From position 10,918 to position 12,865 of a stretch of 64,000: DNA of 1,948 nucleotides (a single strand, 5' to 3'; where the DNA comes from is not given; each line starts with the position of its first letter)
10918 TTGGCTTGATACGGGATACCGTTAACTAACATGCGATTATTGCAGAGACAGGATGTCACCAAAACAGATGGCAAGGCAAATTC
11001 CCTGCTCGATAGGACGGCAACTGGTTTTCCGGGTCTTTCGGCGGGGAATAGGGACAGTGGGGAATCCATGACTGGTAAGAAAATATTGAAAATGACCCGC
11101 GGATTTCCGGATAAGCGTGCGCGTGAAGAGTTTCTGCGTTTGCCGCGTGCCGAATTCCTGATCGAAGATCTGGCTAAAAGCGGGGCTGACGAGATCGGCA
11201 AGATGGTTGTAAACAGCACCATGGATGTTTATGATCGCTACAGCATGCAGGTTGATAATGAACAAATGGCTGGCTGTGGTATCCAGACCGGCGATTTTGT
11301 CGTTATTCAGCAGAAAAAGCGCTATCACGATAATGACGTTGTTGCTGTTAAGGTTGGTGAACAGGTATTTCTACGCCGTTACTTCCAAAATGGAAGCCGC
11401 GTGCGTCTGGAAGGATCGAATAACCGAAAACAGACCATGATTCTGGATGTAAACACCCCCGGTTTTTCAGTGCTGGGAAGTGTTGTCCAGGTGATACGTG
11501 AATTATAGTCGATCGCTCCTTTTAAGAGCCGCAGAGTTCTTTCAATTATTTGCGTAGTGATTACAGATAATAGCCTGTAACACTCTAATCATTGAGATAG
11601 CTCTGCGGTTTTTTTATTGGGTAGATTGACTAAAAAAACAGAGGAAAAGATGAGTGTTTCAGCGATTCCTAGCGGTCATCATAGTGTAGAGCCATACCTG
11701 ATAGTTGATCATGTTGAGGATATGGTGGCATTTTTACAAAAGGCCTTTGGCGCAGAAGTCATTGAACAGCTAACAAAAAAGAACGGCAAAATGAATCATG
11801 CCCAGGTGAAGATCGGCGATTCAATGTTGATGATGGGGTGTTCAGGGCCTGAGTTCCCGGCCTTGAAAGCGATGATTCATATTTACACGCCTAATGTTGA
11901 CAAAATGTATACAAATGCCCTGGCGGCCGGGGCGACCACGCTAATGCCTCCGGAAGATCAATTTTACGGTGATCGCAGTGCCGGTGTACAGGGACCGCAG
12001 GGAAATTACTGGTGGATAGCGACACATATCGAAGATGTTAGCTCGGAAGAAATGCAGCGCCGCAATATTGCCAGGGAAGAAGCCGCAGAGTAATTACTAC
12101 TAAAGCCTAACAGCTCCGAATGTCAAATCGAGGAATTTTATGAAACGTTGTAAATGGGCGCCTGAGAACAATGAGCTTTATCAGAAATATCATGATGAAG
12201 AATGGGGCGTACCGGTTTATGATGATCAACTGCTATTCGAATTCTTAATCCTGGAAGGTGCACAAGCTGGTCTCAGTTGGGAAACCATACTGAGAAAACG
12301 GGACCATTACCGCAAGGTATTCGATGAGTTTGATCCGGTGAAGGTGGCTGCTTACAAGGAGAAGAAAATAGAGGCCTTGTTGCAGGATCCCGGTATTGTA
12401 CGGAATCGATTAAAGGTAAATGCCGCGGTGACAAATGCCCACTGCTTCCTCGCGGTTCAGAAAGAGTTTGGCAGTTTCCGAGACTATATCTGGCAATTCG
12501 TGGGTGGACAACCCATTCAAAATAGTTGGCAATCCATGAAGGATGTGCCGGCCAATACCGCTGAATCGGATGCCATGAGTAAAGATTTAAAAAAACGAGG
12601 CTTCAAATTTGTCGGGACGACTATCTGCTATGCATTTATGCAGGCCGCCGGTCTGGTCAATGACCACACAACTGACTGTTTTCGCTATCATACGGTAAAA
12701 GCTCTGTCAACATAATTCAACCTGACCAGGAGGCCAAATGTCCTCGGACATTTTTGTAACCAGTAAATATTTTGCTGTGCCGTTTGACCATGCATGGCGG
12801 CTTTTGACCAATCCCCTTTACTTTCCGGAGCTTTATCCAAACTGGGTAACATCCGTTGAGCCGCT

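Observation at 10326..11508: lexA coupled to a catalytically dead, non-cleavable, DNA-binding-less LexA/UmuD paralogue (candidate SOS decoy)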

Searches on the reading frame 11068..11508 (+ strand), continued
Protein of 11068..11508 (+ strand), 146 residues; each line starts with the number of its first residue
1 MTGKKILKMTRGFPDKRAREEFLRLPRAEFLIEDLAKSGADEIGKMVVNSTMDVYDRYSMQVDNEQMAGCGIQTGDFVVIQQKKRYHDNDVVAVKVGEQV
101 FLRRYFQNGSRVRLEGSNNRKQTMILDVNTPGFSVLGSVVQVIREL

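Call 65: find_encoding_contigs(protein=P0192, flank=5000, max_places=1)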
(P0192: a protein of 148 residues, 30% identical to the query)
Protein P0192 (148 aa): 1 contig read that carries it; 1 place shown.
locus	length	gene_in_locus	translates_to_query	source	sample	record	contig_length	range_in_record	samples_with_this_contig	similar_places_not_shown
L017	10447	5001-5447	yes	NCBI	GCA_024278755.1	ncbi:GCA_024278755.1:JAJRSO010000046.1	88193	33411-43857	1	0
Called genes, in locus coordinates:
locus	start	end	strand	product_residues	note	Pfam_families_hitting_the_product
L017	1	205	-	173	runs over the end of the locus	PF12822:ECF_trnsprt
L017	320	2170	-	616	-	PF07715:Plug, PF00593:TonB_dep_Rec_b-barrel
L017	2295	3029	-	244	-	PF00005:ABC_tran, PF02463:SMC_N (faint), PF13304:AAA_21 (weak)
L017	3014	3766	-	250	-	PF02361:CbiQ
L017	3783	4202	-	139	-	PF01402:RHH_1, PF08753:NikR_C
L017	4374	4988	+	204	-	PF01726:LexA_DNA_bind, PF00717:Peptidase_S24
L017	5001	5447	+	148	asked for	PF00717:Peptidase_S24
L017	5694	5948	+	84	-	-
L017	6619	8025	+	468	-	PF00989:PAS, PF13188:PAS_8 (faint), PF13426:PAS_9, PF08447:PAS_3 (weak), PF08448:PAS_4 (weak), PF13426:PAS_9, PF07730:HisKA_3, PF02518:HATPase_c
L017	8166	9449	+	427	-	PF01136:Peptidase_U32, PF16325:Peptidase_U32_C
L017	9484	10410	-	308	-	PF00890:FAD_binding_2 (weak), PF01266:DAO (faint), PF01946:Thi4 (faint), PF03486:HI0933_like (faint), PF07992:Pyr_redox_2, PF13241:NAD_binding_7 (faint), PF13738:Pyr_redox_3, PF00070:Pyr_redox, +1 more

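Call 66: find_encoding_contigs(protein=P0220, flank=5000, max_places=1)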
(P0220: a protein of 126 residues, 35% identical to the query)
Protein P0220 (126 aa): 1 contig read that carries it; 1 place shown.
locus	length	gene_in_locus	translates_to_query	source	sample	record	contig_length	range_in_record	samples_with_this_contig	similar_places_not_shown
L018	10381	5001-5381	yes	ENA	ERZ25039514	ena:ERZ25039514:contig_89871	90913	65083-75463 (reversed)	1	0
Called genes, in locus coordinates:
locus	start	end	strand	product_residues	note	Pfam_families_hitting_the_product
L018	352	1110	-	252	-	PF00248:Aldo_ket_red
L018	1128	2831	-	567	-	PF07969:Amidohydro_3, PF01979:Amidohydro_1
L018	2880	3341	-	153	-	PF04307:YdjM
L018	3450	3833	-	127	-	-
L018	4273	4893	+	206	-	PF01726:LexA_DNA_bind, PF00717:Peptidase_S24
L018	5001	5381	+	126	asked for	PF00717:Peptidase_S24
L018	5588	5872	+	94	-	-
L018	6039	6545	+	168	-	PF00817:IMS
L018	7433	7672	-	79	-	PF02896:PEP-utilizers_C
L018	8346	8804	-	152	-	PF05524:PEP-utilisers_N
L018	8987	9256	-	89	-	PF00166:Cpn10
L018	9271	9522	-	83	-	PF00462:Glutaredoxin, PF13417:GST_N_3 (weak)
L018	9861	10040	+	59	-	-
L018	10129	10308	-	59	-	-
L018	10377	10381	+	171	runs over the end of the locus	PF00009:GTP_EFTU, PF01926:MMR_HSR1 (faint)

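Call 67: find_encoding_contigs(protein=P0219, flank=5000, max_places=1)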
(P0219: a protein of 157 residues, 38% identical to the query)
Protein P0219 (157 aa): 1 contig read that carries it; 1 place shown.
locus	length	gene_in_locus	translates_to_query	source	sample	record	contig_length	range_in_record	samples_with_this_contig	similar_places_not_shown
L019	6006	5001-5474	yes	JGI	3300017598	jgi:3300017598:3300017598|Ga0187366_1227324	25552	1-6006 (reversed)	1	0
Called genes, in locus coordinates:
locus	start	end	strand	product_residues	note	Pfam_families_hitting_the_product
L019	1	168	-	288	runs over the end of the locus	PF05681:Fumerase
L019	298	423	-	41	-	PF26262:DUF8066 (weak)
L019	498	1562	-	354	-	PF02837:Glyco_hydro_2_N (faint), PF13364:BetaGal_ABD2 (faint), PF22666:Glyco_hydro_2_N2 (faint)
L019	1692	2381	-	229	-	PF00072:Response_reg, PF00486:Trans_reg_C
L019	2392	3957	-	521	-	PF00512:HisKA, PF02518:HATPase_c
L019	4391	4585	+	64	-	PF01726:LexA_DNA_bind, PF12802:MarR_2 (faint), PF13730:HTH_36 (faint)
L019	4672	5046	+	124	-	PF00717:Peptidase_S24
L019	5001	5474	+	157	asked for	PF00717:Peptidase_S24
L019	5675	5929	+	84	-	-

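Call 72: list_cluster_members(proteins=[P0183, P0186, P0187, P0191, P0192, P0209, P0212, P0020, P0050, P0170])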
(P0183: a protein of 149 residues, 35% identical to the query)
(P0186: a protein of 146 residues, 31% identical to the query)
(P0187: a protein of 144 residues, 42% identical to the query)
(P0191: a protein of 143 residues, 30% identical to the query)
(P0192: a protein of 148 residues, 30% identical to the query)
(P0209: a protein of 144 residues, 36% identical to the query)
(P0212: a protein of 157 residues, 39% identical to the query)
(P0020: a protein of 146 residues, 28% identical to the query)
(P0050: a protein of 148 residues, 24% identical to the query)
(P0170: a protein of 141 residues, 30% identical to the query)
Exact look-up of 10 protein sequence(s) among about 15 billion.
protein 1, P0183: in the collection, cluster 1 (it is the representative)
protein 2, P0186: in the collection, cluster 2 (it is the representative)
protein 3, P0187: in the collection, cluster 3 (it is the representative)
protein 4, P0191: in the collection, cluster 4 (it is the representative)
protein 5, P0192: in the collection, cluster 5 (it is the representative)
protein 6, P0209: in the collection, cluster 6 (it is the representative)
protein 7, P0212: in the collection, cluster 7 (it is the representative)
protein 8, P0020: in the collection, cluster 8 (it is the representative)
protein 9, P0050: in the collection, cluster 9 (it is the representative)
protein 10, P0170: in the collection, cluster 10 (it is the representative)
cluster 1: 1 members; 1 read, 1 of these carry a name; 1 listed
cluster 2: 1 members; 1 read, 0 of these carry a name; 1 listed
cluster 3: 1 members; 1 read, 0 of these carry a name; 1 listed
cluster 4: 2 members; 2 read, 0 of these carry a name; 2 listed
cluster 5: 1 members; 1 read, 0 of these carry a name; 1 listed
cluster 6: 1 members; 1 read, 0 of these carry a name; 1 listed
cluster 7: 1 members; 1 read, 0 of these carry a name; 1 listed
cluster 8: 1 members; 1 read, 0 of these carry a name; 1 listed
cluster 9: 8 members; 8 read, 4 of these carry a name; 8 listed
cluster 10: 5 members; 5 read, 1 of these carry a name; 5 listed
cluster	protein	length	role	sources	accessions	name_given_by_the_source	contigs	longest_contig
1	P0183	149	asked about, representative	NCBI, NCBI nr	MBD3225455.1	MAG: hypothetical protein GF313_12035 [Caldithrix sp.] | hypothetical protein [Caldithrix sp.]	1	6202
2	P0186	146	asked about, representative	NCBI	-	-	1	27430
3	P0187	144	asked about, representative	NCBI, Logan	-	-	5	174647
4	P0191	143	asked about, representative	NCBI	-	-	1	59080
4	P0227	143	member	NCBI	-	-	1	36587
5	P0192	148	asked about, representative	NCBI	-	-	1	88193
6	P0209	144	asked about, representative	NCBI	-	-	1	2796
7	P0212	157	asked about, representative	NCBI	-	-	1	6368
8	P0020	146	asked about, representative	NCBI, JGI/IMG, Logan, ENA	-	-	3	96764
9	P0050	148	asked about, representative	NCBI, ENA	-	-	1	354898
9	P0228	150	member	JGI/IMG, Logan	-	SOS-response transcriptional repressor LexA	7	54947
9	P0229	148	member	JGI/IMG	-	SOS-response transcriptional repressor LexA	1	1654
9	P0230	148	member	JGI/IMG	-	SOS-response transcriptional repressor LexA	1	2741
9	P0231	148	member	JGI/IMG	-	SOS-response transcriptional repressor LexA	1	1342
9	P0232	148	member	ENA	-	-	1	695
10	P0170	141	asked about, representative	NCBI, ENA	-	-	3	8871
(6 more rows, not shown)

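Call 80: search_solved_structures(query=A4, max_evalue=0.001, show_alignments=2)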
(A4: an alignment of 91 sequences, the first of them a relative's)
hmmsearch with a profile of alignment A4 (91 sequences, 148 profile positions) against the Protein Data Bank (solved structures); distinct sequences matched with E-value up to 0.001: 20.
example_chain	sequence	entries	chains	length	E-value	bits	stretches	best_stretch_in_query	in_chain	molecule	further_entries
1jhc_A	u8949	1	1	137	9.6e-15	57.6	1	25-146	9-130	LEXA REPRESSOR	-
1jhf_A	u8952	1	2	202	1e-14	57.5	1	24-146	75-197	LEXA REPRESSOR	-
7b5g_A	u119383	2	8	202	2.2e-14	56.4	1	24-146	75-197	LexA repressor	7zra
1jhh_A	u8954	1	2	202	2.7e-14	56.2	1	24-146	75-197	LEXA REPRESSOR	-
7ocj_A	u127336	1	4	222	2.9e-14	56.1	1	24-146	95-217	LexA repressor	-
8gms_A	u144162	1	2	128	3.9e-14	55.6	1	25-146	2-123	LexA repressor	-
3jso_A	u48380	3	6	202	8.9e-14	54.5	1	24-146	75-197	LexA repressor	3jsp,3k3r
8trg_I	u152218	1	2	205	9.2e-14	54.4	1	24-146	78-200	LexA repressor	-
1jhe_A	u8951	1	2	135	1.8e-13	53.5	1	25-146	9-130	LEXA REPRESSOR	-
3k2z_A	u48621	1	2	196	2.3e-13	53.1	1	24-148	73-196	LexA repressor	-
8b0v_A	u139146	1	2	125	1.3e-11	47.4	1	25-146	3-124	LexA repressor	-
8s7g_A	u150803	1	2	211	9.8e-11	44.6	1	25-146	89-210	LexA repressor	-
6a2r_A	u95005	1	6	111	8.6e-09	38.3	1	60-147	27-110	LexA repressor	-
6a2s_A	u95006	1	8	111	1e-08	38.1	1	60-147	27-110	LexA repressor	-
6a2q_A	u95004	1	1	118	1.1e-08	38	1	60-147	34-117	LexA repressor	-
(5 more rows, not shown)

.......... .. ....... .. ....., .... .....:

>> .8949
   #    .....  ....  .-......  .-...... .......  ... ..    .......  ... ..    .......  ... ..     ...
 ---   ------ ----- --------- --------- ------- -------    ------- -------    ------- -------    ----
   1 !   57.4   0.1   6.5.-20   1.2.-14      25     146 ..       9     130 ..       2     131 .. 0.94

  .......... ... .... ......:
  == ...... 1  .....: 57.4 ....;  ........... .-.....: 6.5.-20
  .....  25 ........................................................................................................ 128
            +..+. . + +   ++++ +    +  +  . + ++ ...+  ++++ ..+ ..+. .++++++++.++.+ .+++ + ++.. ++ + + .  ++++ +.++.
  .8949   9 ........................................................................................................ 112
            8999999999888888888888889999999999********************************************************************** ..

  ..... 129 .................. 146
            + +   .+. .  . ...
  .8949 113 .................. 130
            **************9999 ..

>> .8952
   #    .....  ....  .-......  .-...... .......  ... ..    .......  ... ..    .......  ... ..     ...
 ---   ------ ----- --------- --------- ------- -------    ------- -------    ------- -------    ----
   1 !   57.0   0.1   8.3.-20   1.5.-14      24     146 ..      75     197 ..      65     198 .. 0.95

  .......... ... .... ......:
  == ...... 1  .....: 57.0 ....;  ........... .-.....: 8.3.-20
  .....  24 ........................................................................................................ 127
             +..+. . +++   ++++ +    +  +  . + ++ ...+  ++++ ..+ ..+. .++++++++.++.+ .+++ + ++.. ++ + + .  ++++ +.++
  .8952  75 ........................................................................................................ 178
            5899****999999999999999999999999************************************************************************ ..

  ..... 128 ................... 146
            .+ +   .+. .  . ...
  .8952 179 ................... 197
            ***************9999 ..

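Call 83: predict_structure(alignment_id=A4)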
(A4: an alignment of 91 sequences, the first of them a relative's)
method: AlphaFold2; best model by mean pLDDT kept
length: 146 residues; sequences in the alignment: 91
mean_pLDDT: 74.2   pTM: 0.61
mean pLDDT of the five models: 74.2, 73.7, 71.8, 71.6, 69.9
residues with pLDDT >= 90: 69; 70-90: 20; 50-70: 17; < 50: 40
segments of 3 or more residues with pLDDT < 50: 1-39
pLDDT, mean of each block of 10 residues (from residue 1): 39 42 44 45 56 73 92 94 90 92 94 86 89 94 88
secondary structure, 60 per line:
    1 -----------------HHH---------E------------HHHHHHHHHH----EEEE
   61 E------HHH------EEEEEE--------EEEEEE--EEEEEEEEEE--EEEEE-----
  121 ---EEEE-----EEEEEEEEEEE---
elements in order: H43-52 E57-61 E77-82 E91-96 E99-108 E111-115 E124-127 E133-143

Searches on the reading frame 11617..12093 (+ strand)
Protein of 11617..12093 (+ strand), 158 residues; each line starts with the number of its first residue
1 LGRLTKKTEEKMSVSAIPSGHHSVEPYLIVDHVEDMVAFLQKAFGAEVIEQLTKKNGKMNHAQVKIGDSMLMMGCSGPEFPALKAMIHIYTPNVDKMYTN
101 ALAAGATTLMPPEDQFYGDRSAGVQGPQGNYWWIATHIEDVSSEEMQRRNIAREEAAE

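Call 44: search_protein_families(library=pfam, proteins=[window:11617-12093:+], max_evalue=0.1)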
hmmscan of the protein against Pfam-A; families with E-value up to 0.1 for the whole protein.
window:11617-12093:+ (158 aa): 1 family
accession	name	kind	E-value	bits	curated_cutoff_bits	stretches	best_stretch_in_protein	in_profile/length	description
PF00903.31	Glyoxalase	-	2.1e-10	41.4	20.6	1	28-134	7-121/121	Glyoxalase/Bleomycin resistance protein/Dioxygenase superfamily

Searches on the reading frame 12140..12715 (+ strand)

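Call 44: search_protein_families(library=pfam, proteins=[window:12140-12715:+], max_evalue=0.1)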
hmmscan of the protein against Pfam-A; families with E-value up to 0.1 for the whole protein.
window:12140-12715:+ (191 aa): 1 family
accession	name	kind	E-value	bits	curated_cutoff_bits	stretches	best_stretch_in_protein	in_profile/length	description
PF03352.18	Adenine_glyco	-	2.9e-86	288.3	25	1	9-182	3-176/177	Methyladenine glycosylase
